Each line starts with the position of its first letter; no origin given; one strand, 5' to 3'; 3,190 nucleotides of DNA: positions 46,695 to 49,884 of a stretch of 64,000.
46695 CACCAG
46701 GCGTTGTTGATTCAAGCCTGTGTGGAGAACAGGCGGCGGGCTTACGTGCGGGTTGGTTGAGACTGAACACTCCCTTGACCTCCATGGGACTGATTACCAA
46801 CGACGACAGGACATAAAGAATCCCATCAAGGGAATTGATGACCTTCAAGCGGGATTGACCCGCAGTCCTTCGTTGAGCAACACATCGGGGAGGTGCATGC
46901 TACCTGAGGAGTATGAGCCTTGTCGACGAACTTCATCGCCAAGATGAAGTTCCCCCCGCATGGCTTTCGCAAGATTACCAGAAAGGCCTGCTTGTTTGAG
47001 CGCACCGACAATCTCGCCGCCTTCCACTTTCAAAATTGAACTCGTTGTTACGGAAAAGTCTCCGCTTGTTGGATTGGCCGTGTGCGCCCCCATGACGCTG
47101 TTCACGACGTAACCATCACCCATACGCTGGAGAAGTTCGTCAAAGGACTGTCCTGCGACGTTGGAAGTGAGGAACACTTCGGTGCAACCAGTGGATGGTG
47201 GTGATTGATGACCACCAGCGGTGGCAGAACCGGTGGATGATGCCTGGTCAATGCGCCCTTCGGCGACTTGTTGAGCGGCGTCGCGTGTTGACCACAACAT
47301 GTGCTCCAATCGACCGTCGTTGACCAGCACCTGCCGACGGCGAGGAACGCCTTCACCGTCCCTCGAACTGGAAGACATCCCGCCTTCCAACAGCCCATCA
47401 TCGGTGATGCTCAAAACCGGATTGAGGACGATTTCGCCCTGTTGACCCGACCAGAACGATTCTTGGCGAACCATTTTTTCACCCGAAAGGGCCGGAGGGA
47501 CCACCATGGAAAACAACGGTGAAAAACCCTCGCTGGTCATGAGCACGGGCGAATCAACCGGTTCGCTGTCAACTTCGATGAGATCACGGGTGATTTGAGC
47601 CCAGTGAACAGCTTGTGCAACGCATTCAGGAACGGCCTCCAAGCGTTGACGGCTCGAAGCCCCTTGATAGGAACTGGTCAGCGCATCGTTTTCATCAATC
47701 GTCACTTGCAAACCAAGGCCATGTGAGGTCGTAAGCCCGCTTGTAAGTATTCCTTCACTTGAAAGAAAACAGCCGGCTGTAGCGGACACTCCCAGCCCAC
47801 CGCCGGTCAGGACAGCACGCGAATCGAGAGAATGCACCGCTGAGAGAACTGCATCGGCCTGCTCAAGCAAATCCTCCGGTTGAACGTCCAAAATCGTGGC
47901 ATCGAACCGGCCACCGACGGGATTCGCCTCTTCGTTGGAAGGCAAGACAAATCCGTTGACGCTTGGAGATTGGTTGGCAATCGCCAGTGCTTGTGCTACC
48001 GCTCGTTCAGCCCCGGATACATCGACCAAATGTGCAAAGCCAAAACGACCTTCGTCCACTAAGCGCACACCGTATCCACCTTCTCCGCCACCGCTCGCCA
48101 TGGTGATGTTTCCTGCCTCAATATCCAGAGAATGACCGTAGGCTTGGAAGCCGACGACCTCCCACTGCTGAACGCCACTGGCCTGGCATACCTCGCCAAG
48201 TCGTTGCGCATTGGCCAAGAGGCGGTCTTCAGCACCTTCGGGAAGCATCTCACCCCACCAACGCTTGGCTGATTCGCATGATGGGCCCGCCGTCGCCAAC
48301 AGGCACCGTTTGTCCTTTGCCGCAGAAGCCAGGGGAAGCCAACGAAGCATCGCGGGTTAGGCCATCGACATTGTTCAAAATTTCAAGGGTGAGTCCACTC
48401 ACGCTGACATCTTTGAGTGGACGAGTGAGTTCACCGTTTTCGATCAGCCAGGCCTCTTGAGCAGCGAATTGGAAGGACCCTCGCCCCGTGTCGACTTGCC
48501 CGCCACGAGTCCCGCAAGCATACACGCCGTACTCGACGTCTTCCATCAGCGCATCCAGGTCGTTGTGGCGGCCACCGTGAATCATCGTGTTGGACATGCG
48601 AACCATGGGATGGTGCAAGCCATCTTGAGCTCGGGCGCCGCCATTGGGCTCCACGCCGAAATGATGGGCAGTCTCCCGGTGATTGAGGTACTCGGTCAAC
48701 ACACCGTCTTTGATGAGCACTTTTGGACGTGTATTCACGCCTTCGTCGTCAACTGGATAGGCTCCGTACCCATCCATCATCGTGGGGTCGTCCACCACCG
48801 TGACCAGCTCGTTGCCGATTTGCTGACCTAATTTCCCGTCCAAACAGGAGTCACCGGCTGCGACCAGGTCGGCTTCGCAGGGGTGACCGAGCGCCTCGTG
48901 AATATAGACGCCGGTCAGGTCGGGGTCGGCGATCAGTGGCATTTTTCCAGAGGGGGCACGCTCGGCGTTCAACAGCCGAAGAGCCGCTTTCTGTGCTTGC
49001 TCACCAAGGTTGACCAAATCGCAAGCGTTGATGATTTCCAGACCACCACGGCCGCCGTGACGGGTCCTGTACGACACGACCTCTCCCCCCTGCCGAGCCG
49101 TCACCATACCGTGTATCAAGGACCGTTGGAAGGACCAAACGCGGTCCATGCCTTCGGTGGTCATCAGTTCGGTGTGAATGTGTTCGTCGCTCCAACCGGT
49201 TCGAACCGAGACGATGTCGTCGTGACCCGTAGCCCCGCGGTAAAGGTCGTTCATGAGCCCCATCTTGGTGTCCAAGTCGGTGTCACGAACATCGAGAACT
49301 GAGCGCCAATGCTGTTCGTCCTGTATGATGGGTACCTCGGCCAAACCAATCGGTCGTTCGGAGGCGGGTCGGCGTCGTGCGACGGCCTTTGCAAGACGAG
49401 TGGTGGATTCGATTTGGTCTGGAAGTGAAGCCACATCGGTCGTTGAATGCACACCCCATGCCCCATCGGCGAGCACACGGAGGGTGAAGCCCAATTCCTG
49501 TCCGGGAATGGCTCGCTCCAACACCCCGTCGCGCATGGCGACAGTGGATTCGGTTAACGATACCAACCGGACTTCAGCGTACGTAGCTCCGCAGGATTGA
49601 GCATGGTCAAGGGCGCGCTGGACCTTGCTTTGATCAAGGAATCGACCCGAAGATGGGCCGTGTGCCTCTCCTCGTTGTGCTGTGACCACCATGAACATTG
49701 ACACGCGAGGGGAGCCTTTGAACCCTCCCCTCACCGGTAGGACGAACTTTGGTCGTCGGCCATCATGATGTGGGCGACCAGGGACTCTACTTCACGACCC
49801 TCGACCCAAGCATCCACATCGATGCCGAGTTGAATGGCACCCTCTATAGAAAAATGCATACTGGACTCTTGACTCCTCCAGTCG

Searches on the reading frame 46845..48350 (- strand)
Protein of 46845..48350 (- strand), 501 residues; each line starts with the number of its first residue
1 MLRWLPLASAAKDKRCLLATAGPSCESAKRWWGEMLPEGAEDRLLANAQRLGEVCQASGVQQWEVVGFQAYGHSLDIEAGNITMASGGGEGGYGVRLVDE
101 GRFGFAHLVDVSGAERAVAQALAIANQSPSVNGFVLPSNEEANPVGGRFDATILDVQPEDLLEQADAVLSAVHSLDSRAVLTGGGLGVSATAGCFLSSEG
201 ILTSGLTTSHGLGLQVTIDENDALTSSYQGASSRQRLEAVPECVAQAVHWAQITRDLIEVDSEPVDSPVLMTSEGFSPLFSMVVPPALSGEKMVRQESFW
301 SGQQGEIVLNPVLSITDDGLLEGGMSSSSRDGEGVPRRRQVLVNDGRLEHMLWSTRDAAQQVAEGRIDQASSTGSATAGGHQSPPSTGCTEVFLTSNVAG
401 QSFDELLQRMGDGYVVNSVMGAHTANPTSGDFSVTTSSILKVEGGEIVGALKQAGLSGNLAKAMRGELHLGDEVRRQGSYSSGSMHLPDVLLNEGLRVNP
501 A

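Call 54: search_protein_families(library=pfam, proteins=[window:46845-48350:-], max_evalue=0.0001)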
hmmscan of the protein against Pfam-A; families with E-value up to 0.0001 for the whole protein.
window:46845-48350:- (501 aa): 2 families
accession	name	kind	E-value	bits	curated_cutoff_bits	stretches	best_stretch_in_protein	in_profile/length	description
PF19289.4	PmbA_TldD_3rd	-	4.5e-46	157.2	22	1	268-491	5-212/220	PmbA/TldA metallopeptidase C-terminal domain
PF01523.21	PmbA_TldD_1st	-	7.3e-11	42.5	20.9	1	63-125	1-65/65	PmbA/TldA metallopeptidase domain 1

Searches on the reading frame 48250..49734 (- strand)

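Call 54: search_protein_families(library=pfam, proteins=[window:48250-49734:-], max_evalue=0.0001)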
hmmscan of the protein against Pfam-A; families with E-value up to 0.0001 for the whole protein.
window:48250-49734:- (494 aa): 3 families
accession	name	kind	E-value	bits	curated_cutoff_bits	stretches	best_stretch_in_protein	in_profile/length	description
PF19289.4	PmbA_TldD_3rd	-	4e-61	206.4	22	1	262-493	1-218/220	PmbA/TldA metallopeptidase C-terminal domain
PF19290.4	PmbA_TldD_2nd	-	2.8e-10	41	20.9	1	149-255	3-109/109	PmbA/TldA metallopeptidase central domain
PF01523.21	PmbA_TldD_1st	-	8.6e-10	39.1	20.9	1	53-117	1-63/65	PmbA/TldA metallopeptidase domain 1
